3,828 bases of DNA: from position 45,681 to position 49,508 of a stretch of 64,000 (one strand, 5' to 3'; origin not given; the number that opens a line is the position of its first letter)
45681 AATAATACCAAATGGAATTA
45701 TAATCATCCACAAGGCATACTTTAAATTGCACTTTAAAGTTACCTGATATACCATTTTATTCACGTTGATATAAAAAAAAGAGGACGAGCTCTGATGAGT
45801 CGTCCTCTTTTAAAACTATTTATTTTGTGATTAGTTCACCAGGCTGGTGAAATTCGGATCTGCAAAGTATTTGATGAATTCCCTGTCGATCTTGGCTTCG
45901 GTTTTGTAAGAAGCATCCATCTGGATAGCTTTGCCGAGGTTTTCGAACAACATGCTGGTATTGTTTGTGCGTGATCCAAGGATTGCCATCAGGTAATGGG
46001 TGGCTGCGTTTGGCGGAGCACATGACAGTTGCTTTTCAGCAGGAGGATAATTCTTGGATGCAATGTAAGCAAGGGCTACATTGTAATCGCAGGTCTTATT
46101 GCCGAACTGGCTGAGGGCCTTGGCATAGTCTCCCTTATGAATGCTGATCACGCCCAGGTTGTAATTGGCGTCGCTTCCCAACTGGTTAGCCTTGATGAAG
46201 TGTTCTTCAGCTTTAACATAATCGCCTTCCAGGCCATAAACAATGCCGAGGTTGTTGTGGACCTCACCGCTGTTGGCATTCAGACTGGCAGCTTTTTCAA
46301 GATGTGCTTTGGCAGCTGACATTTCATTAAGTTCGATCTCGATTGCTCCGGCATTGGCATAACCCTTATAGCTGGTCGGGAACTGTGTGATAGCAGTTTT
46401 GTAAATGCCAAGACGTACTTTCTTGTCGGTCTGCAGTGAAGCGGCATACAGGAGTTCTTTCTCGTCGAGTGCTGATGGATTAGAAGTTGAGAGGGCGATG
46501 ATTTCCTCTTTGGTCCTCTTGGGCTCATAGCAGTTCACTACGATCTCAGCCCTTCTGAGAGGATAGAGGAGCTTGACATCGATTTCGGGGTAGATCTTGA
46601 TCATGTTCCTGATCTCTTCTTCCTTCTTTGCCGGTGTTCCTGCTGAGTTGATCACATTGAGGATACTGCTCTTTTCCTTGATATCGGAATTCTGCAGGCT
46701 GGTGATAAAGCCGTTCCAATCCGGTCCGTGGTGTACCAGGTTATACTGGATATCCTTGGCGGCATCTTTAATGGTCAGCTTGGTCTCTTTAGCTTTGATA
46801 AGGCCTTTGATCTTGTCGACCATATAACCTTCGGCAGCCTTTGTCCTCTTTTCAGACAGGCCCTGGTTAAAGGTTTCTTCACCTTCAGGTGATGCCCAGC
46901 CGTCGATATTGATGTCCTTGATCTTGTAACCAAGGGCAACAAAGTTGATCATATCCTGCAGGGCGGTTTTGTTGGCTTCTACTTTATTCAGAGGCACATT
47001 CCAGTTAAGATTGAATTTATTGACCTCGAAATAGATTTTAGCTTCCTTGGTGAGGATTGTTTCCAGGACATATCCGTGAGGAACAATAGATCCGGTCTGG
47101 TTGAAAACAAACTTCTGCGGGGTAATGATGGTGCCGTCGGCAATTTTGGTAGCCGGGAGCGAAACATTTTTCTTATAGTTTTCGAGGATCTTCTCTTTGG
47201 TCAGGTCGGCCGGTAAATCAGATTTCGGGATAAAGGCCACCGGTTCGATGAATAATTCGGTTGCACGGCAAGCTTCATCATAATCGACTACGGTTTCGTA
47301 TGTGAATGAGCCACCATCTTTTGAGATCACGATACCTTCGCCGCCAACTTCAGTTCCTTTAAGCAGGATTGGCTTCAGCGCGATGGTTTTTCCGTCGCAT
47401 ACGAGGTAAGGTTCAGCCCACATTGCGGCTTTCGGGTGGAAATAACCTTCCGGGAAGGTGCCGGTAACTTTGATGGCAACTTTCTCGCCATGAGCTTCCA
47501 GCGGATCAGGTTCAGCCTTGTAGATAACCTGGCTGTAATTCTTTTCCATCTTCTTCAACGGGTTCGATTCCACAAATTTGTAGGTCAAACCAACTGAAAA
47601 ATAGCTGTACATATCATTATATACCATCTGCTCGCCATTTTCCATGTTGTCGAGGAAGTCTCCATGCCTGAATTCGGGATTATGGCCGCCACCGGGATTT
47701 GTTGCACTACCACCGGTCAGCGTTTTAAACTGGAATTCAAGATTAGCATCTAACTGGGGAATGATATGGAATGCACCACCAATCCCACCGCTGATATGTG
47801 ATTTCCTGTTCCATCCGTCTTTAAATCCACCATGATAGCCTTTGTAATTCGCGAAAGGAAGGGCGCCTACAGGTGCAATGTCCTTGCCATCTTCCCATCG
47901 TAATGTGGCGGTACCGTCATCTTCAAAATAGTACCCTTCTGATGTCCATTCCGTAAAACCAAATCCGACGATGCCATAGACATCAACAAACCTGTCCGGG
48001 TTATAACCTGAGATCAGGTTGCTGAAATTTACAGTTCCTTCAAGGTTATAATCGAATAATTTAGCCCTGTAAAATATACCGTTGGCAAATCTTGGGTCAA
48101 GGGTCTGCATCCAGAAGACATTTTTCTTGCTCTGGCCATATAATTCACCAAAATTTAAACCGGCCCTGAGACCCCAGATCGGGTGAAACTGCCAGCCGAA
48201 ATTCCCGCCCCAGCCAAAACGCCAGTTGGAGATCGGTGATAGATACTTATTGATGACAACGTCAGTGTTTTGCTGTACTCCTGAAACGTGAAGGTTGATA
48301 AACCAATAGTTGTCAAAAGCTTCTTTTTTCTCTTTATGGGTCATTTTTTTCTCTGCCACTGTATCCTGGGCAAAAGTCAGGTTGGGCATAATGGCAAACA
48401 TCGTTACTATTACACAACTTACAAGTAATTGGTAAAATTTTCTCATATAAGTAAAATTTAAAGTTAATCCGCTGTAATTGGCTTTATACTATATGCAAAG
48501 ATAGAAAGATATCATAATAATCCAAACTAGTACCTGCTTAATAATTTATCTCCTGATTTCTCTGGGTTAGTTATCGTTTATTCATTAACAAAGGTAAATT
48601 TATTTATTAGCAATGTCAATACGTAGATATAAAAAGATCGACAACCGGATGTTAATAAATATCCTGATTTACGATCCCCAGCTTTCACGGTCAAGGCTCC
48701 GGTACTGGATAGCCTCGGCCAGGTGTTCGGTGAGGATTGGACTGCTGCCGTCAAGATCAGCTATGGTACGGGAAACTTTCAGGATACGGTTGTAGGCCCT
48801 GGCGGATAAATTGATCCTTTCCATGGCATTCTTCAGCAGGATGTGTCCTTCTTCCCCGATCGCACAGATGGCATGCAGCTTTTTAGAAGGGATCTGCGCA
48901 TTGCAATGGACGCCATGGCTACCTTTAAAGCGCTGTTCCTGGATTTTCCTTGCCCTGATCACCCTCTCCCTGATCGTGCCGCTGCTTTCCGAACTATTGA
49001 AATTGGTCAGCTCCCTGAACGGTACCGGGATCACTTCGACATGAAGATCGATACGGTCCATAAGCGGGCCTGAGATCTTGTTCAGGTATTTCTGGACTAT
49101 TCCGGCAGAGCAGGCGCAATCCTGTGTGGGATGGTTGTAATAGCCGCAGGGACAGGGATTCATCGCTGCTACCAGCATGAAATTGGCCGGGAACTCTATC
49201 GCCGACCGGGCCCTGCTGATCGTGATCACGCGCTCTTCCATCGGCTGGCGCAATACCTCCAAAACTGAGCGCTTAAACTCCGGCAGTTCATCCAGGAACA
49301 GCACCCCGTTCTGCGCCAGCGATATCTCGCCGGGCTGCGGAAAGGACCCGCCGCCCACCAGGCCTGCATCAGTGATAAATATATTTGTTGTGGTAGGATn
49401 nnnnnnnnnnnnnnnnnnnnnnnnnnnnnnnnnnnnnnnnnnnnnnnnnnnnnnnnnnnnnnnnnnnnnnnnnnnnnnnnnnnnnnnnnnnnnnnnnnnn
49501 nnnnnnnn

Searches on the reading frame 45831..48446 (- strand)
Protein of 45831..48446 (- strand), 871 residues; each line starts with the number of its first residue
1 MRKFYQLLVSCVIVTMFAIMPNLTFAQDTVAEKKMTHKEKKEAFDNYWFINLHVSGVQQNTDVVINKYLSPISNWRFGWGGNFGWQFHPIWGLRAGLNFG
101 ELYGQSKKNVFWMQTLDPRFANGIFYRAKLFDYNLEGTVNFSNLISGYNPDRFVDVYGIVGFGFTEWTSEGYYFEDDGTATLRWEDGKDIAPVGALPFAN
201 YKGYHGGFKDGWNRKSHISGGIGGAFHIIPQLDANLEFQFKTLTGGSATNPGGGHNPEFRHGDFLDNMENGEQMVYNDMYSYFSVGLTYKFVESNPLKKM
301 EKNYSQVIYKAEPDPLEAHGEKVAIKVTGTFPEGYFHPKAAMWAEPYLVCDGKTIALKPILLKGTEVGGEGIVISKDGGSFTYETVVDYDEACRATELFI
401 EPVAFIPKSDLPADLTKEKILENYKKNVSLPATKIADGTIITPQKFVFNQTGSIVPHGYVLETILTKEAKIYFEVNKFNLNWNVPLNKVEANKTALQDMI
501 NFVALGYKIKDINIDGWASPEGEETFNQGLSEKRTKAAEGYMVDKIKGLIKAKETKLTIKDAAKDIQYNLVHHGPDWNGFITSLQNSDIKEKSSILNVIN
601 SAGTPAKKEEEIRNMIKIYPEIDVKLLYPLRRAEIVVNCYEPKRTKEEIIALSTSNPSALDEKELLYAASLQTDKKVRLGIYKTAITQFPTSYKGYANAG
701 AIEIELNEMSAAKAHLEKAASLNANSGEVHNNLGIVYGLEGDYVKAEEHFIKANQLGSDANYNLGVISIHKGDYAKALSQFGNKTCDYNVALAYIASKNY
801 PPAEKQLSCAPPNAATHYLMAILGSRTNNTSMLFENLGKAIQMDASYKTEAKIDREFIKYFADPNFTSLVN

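Call 42: find_encoding_contigs(protein=window:45831-48446:-, flank=10000, max_places=10)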
Protein window:45831-48446:- (871 aa): 4 contigs read that carry it; 1 place shown.
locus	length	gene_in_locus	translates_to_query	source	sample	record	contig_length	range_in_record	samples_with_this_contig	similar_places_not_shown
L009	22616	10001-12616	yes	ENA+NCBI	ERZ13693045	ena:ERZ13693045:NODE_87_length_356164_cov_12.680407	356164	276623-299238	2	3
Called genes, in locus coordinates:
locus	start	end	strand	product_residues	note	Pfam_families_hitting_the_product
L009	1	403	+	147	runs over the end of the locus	-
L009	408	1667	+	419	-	PF02086:MethyltransfD12 (faint), PF01555:N6_N4_Mtase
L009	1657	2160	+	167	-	-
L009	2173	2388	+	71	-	-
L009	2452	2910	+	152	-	-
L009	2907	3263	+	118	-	-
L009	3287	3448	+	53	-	-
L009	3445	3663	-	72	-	-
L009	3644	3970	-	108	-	-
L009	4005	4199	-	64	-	PF13783:DUF4177 (weak)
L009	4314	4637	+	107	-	-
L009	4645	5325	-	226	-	-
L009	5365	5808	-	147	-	-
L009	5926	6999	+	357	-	PF01555:N6_N4_Mtase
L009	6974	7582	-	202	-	PF09568:RE_MjaI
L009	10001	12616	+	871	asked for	PF13431:TPR_17 (faint), PF07719:TPR_2 (faint), PF14559:TPR_19 (faint), PF00515:TPR_1 (faint), PF13181:TPR_8 (faint)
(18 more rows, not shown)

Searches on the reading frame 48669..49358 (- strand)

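Call 50: search_protein_families(library=pfam, proteins=[window:48669-49358:-], max_evalue=0.01)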
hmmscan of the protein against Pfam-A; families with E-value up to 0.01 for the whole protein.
window:48669-49358:- (229 aa): 5 families
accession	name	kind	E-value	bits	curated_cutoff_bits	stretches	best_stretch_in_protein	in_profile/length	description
PF01078.27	Mg_chelatase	-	2.5e-52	177.7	20.3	1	1-113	91-203/207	Magnesium chelatase, subunit ChlI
PF13335.12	Mg_chelatase_C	-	6.2e-34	116.9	26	1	124-220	2-94/94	Magnesium chelatase, subunit ChlI C-terminal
PF00493.29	MCM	-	5.8e-07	29.3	23.3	1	8-77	113-181/224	MCM P-loop domain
PF07728.20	AAA_5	-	3.4e-06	27.6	22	1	18-70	68-125/139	AAA domain (dynein-related subfamily)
PF00158.32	Sigma54_activat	-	0.0092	16.1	20.2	0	8-67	85-142/168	Sigma-54 interaction domain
